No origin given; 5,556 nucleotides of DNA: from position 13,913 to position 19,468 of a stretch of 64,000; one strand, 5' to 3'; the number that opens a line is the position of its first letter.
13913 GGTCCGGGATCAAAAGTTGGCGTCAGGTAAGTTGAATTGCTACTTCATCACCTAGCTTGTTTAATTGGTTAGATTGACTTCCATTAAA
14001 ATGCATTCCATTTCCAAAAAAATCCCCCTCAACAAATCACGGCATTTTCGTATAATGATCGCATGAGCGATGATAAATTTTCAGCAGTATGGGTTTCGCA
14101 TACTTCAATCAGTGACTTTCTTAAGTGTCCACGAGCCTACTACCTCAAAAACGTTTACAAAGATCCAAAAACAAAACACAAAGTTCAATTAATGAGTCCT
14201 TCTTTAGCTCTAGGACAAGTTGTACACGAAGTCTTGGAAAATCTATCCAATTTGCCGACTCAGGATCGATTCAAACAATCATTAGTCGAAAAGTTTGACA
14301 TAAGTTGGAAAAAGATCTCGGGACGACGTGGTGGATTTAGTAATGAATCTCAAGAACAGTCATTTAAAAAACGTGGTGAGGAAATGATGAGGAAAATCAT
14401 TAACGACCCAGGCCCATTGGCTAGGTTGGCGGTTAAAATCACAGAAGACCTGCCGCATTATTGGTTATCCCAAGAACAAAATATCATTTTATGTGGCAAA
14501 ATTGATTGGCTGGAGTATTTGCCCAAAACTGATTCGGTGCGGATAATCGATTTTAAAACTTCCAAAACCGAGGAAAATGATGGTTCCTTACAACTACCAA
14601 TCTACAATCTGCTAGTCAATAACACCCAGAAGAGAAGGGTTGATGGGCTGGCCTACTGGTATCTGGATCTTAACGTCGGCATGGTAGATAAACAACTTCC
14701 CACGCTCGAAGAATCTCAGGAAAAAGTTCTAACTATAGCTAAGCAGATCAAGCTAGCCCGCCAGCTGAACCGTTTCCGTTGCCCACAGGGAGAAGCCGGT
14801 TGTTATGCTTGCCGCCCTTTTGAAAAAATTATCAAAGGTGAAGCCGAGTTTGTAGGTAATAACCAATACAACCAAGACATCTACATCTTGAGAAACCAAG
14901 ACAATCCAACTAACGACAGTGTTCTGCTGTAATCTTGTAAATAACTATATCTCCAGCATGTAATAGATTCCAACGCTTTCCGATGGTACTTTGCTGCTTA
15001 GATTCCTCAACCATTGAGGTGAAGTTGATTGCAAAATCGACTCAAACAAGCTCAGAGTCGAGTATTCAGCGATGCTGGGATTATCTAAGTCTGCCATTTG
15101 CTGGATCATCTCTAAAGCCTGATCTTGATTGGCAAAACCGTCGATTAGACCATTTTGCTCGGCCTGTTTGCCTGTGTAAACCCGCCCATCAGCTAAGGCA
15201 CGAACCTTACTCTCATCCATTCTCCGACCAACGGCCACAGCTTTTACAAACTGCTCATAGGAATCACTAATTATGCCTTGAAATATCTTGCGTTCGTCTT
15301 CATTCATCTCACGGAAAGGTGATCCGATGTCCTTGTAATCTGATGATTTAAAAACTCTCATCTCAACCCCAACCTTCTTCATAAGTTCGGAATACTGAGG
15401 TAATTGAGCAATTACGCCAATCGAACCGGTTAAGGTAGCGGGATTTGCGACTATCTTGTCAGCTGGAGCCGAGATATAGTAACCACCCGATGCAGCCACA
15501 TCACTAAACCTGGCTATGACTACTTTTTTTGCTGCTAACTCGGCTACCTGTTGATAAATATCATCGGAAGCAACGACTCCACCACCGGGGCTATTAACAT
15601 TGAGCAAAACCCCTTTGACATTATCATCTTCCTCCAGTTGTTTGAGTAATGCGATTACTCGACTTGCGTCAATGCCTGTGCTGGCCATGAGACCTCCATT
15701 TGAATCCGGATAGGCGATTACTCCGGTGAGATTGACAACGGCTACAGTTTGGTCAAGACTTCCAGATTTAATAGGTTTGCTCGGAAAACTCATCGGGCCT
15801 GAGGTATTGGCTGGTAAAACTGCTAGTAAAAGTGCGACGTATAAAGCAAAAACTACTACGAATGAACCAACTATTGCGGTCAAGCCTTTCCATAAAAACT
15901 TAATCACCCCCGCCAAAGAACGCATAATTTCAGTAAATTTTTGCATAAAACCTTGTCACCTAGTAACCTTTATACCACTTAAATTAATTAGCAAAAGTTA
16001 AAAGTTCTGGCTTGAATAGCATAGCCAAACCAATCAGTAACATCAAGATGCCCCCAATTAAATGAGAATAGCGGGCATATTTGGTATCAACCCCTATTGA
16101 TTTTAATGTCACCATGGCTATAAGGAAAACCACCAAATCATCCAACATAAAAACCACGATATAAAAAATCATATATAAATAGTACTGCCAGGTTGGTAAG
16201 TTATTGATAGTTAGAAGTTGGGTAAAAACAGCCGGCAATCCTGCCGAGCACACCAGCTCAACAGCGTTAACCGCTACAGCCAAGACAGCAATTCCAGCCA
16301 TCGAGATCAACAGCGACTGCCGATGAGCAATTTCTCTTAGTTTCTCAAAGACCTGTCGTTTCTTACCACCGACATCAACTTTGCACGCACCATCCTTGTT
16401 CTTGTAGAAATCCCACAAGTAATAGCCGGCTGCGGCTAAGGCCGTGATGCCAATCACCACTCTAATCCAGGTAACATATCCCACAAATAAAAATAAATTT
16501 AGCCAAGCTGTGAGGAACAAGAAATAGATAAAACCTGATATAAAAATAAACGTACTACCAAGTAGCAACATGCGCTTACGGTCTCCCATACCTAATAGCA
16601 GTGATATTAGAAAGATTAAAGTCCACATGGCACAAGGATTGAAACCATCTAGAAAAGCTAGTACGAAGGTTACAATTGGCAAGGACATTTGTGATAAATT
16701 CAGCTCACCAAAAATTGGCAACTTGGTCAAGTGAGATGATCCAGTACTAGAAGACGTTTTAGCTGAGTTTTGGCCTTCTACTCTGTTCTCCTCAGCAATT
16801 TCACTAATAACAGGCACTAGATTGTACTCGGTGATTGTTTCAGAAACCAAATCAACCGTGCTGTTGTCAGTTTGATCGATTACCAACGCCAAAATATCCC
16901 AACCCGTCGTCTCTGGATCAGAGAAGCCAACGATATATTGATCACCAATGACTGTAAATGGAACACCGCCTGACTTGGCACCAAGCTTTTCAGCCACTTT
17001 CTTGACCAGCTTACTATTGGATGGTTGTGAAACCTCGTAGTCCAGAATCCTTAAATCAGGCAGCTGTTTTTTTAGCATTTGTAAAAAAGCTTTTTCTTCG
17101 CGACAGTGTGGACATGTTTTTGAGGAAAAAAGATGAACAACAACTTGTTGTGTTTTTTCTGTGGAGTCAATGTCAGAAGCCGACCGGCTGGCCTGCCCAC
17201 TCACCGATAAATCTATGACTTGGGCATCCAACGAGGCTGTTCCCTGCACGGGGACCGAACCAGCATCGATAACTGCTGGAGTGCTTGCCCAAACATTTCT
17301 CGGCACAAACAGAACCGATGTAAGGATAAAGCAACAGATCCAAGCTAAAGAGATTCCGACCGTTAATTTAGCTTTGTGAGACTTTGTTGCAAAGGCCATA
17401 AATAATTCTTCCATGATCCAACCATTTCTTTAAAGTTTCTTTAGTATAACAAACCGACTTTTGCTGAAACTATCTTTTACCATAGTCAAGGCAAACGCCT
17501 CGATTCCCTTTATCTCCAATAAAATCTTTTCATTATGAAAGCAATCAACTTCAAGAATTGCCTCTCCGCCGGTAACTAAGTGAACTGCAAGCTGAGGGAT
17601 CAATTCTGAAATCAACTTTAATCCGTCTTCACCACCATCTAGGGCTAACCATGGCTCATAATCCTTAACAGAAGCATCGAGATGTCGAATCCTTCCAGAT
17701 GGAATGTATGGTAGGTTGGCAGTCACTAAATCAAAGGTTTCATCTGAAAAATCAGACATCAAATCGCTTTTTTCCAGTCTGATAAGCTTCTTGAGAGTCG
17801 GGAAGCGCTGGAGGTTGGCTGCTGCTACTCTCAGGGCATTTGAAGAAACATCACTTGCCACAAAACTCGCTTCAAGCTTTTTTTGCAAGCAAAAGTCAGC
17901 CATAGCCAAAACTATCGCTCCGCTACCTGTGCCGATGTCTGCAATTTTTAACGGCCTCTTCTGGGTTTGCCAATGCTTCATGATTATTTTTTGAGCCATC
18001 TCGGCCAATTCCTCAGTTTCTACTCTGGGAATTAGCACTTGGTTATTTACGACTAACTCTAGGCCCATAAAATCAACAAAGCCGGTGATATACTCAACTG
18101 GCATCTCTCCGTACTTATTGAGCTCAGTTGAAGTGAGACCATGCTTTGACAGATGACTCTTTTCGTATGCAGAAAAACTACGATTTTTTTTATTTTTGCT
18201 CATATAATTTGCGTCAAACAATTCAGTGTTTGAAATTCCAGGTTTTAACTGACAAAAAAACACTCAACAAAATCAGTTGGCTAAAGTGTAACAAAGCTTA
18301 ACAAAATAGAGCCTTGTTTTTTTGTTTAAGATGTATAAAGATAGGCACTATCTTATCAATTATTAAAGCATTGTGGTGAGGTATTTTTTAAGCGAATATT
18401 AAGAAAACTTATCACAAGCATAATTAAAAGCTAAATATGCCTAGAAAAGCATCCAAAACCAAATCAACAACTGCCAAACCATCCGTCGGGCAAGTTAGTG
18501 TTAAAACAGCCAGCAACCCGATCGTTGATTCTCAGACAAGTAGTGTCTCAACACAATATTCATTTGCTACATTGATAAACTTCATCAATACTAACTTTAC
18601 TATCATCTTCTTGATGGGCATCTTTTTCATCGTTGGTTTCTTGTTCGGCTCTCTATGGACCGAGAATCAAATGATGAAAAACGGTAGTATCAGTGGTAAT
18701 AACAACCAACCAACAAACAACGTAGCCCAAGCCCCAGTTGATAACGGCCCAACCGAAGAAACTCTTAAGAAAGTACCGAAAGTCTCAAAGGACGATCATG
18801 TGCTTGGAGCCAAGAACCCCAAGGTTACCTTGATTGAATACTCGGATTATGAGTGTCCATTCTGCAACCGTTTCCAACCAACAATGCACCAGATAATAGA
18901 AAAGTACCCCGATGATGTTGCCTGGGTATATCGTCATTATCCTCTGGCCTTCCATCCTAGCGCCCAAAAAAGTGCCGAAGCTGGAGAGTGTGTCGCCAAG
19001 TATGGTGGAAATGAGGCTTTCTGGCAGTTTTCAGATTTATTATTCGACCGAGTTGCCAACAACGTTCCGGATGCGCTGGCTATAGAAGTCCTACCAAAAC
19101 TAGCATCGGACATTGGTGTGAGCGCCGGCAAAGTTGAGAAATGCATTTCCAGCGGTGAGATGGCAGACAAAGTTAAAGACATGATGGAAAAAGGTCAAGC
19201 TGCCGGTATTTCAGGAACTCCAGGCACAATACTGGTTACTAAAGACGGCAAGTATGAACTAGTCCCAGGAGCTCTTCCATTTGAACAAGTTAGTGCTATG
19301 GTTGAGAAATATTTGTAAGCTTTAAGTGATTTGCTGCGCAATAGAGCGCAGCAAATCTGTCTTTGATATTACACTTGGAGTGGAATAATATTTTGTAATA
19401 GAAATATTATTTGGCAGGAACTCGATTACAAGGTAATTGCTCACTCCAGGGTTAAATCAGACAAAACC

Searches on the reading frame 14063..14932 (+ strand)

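Call 8: search_protein_families(library=pfam, proteins=[window:14063-14932:+], max_evalue=0.001)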
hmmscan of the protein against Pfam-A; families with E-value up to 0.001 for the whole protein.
window:14063-14932:+ (289 aa): 3 families
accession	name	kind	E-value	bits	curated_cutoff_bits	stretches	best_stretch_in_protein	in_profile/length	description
PF12705.13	PDDEXK_1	-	2.3e-21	77.3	22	1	11-250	2-240/247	PD-(D/E)XK nuclease superfamily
PF01930.23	Cas_Cas4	-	3.7e-05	24.3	22.7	1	144-251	53-153/160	Domain of unknown function DUF83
PF08696.17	Dna2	-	0.00029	21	22.4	1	11-74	56-110/204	DNA replication factor Dna2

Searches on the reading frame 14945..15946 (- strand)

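Call 8: search_protein_families(library=pfam, proteins=[window:14945-15946:-], max_evalue=0.001)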
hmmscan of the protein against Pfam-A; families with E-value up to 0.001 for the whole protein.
window:14945-15946:- (333 aa): 4 families
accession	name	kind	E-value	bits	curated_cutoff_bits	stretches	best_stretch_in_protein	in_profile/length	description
PF01343.23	Peptidase_S49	-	2e-49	167.9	24.9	1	137-287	3-153/154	Peptidase family S49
PF25145.1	NfeD1b_N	-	1.6e-07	31.5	40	1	106-181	27-100/189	NfeD1b, N-terminal domain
PF00574.28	CLP_protease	-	4.4e-07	30.4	20.2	1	94-164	30-98/182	Clp protease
PF01972.22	SDH_protease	-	0.00011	21.8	31.3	1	109-185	90-165/286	ClpP-like SDH-type serine proteinase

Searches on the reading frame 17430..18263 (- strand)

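Call 8: search_protein_families(library=pfam, proteins=[window:17430-18263:-], max_evalue=0.001)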
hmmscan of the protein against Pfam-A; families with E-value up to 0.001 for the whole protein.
window:17430-18263:- (277 aa): 9 families
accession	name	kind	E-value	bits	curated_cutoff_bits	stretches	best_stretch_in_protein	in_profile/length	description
PF05175.20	MTS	-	6.9e-09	36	23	1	90-186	19-108/170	Methyltransferase small domain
PF13649.12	Methyltransf_25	-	4.6e-07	30.9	27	1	107-189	1-79/97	Methyltransferase domain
PF08241.18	Methyltransf_11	-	3.9e-06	27.9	21.2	1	109-183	2-67/95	Methyltransferase domain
PF06325.19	PrmA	-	9.1e-06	25.8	22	1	101-184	159-234/296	Ribosomal protein L11 methyltransferase (PrmA)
PF13847.12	Methyltransf_31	-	1.1e-05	25.6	27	1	105-183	5-81/145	Methyltransferase domain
PF05971.18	Methyltransf_10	-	9.9e-05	22.3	23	1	90-187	89-188/299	RNA methyltransferase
PF08242.18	Methyltransf_12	-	0.00011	23.3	30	1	109-183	2-72/98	Methyltransferase domain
PF10017.15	Methyltransf_33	-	0.00067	19.3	23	1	80-174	43-126/304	Histidine-specific methyltransferase, SAM-dependent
PF01209.24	Ubie_methyltran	-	0.00091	19.1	20.1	0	95-182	39-122/233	ubiE/COQ5 methyltransferase family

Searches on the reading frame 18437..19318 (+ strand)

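Call 8: search_protein_families(library=pfam, proteins=[window:18437-19318:+], max_evalue=0.001)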
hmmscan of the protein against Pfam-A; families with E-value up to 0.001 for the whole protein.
window:18437-19318:+ (293 aa): 3 families
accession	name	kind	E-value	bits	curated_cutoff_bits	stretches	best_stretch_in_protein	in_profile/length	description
PF13462.12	Thioredoxin_4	-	4.8e-20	72.8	23.2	1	118-266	3-145/165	Thioredoxin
PF01323.26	DSBA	-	2.2e-16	60.7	25.6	1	131-286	1-187/191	DSBA-like thioredoxin domain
PF13098.12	Thioredoxin_2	-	5.1e-07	30.4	27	1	126-288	3-103/104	Thioredoxin-like domain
